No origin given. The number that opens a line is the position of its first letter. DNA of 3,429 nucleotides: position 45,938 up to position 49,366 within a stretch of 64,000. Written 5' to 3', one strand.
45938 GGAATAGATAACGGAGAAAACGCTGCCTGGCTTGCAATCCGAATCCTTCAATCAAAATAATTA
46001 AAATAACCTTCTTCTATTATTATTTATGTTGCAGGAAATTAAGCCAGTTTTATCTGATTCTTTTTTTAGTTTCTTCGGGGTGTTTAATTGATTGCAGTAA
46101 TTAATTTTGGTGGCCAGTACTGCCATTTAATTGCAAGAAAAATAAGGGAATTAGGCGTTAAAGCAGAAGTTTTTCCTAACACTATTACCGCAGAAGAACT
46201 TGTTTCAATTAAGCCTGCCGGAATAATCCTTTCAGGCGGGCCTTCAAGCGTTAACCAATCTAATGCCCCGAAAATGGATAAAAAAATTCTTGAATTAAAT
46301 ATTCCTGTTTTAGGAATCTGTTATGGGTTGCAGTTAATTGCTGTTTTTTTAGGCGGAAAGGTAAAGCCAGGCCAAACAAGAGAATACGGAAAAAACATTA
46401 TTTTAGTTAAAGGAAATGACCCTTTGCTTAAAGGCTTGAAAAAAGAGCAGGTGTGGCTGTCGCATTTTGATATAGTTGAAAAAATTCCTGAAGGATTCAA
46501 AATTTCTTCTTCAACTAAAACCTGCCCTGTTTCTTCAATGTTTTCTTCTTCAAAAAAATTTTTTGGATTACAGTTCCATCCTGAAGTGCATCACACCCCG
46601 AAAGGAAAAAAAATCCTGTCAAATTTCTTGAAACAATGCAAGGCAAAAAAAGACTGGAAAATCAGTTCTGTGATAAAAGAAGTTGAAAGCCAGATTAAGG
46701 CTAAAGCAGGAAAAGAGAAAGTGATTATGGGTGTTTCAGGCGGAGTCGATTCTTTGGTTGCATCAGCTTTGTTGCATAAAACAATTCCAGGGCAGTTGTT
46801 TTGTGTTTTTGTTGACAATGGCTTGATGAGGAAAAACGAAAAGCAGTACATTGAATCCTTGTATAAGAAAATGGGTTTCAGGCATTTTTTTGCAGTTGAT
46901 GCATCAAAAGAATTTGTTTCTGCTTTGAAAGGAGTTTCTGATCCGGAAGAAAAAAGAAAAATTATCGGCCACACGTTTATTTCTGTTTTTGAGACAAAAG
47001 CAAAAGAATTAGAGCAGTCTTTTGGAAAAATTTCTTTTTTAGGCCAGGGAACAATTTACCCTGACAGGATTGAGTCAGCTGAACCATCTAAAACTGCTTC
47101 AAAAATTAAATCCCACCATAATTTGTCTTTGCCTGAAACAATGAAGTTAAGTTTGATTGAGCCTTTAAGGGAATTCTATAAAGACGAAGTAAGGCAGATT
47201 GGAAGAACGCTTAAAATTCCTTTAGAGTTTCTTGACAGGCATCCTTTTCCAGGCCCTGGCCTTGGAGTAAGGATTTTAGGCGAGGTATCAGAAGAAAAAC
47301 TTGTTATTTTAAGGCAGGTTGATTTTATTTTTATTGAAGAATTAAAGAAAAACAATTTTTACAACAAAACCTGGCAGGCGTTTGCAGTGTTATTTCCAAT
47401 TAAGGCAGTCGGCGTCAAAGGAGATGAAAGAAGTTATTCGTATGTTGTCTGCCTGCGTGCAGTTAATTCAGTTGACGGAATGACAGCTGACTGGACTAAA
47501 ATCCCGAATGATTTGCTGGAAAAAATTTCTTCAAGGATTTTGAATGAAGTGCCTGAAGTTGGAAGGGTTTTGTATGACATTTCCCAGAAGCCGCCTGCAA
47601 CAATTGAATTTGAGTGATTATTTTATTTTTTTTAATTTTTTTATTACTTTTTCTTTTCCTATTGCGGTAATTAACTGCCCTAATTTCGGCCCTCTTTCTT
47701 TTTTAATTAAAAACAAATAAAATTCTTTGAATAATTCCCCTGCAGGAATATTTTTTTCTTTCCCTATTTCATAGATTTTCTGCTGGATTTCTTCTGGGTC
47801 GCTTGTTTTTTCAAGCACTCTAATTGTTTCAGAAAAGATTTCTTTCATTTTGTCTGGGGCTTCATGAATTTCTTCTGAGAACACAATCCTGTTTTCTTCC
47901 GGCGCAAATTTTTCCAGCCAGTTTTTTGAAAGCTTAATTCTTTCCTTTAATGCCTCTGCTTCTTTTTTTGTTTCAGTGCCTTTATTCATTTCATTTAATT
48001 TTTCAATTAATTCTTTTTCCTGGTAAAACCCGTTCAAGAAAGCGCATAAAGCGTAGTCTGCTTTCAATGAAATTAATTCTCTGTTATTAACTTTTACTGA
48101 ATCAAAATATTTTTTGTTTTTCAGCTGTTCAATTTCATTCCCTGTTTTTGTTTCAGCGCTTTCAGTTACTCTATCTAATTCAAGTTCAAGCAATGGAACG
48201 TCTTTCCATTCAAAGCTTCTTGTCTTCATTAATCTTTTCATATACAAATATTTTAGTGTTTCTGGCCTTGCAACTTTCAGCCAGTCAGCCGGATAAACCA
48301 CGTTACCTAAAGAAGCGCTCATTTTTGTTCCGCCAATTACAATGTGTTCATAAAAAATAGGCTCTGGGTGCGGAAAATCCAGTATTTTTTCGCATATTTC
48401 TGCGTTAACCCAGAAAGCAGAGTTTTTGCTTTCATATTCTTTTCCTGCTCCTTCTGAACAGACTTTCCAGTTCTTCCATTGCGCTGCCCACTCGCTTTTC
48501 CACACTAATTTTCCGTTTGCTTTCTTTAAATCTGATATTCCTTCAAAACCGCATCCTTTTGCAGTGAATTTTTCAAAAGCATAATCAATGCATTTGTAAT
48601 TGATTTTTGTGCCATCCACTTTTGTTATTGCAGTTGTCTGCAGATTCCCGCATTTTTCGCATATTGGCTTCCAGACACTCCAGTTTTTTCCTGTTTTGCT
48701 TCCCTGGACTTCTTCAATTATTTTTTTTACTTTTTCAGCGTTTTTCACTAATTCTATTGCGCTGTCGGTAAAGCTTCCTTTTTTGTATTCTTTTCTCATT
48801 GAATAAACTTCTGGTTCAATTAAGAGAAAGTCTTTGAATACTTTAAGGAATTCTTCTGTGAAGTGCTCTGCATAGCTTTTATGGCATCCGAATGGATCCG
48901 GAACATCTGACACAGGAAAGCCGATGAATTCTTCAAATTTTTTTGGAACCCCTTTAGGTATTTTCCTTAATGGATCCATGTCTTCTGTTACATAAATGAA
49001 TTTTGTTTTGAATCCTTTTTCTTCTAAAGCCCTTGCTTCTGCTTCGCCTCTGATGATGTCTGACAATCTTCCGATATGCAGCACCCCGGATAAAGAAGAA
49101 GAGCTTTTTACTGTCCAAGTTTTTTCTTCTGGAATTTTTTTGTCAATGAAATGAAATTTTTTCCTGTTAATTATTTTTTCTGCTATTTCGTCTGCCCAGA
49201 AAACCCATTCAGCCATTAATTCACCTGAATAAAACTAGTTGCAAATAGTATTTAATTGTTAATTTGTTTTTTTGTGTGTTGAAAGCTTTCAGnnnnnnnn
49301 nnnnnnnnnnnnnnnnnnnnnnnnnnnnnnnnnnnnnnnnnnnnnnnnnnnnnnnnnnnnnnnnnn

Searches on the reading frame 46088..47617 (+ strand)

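Call 3: search_protein_families(library=pfam, proteins=[window:46088-47617:+], max_evalue=0.01)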
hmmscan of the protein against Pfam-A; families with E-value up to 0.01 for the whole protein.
window:46088-47617:+ (509 aa): 7 families
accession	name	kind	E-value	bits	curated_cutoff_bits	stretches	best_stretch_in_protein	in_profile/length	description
PF00117.34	GATase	-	1.3e-46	159.2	22.8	1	4-183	2-189/190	Glutamine amidotransferase class-I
PF00958.27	GMP_synt_C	-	1.1e-41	141.2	27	1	417-508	1-92/92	GMP synthase C terminal domain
PF07722.19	Peptidase_C26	-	2.8e-08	34.2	20.5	1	65-166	99-219/219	Peptidase C26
PF02540.23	NAD_synthase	-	1.1e-07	31.7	21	1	198-265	8-75/242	NAD synthase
PF03054.22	tRNA_Me_trans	-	0.00072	19.7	20.6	0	211-254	2-44/202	tRNA methyl transferase HUP domain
PF00764.25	Arginosuc_synth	-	0.00092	19.7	27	1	211-278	1-67/162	Arginosuccinate synthase N-terminal HUP domain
PF01507.26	PAPS_reduct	-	0.0028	18.1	22.5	1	212-280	2-68/175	Phosphoadenosine phosphosulfate reductase domain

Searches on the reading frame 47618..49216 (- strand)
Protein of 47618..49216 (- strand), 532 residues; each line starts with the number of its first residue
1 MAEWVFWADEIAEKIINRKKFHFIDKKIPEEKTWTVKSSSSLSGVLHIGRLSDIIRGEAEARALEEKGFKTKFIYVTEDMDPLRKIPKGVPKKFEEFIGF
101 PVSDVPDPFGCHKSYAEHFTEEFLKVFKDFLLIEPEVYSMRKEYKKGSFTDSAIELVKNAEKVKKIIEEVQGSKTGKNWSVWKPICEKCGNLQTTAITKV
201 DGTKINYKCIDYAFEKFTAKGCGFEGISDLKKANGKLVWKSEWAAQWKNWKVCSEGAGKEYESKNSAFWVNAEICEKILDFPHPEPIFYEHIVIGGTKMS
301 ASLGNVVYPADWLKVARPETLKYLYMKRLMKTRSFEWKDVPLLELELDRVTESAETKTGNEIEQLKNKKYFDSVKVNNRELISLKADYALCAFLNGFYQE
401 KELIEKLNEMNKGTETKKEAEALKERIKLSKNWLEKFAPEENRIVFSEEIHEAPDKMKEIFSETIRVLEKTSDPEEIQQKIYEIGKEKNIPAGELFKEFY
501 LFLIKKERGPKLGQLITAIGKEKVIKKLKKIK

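Call 3: search_protein_families(library=pfam, proteins=[window:47618-49216:-], max_evalue=0.01)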
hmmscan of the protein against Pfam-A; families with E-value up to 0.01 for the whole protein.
window:47618-49216:- (532 aa): 4 families
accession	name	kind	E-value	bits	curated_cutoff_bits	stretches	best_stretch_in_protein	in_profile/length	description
PF01921.24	tRNA-synt_1f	-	1e-90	304.7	27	1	6-368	2-352/360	tRNA synthetases class I (K)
PF19269.4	Anticodon_2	-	1.1e-06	29.6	23.6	1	403-531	2-140/141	Anticodon binding domain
PF09334.17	tRNA-synt_1g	-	2.2e-06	27.1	20.1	1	241-338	270-369/391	tRNA synthetases class I (M)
PF01406.26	tRNA-synt_1e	-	9.5e-05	22.3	27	1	290-328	245-283/301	tRNA synthetases class I (C) catalytic domain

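Call 4: search_protein_families(library=ncbifam, proteins=[window:47618-49216:-], max_evalue=0.01)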
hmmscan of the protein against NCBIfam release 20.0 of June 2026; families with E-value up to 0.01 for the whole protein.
window:47618-49216:- (532 aa): 6 families
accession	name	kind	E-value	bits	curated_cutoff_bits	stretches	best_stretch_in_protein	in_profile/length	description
TIGR00467.1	lysS_arch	equivalog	2.9e-90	303.2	147.55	1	6-530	2-513/515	lysine--tRNA ligase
NF001968.0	PRK00750.1-2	equivalog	6.3e-52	176.7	648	1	7-527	15-518/528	lysine--tRNA ligase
TIGR00464.1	gltX_bact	equivalog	1.1e-06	27.8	289.95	1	375-530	307-465/470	glutamate--tRNA ligase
TIGR00398.1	metG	equivalog_domain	5.4e-06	25.4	336.35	1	278-468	306-482/530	methionine--tRNA ligase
TIGR00435.1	cysS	equivalog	5.8e-05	22.3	340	1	289-459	256-423/466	cysteine--tRNA ligase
NF008900.0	PRK12267.1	equivalog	0.0018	16.8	598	1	250-329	253-330/648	methionine--tRNA ligase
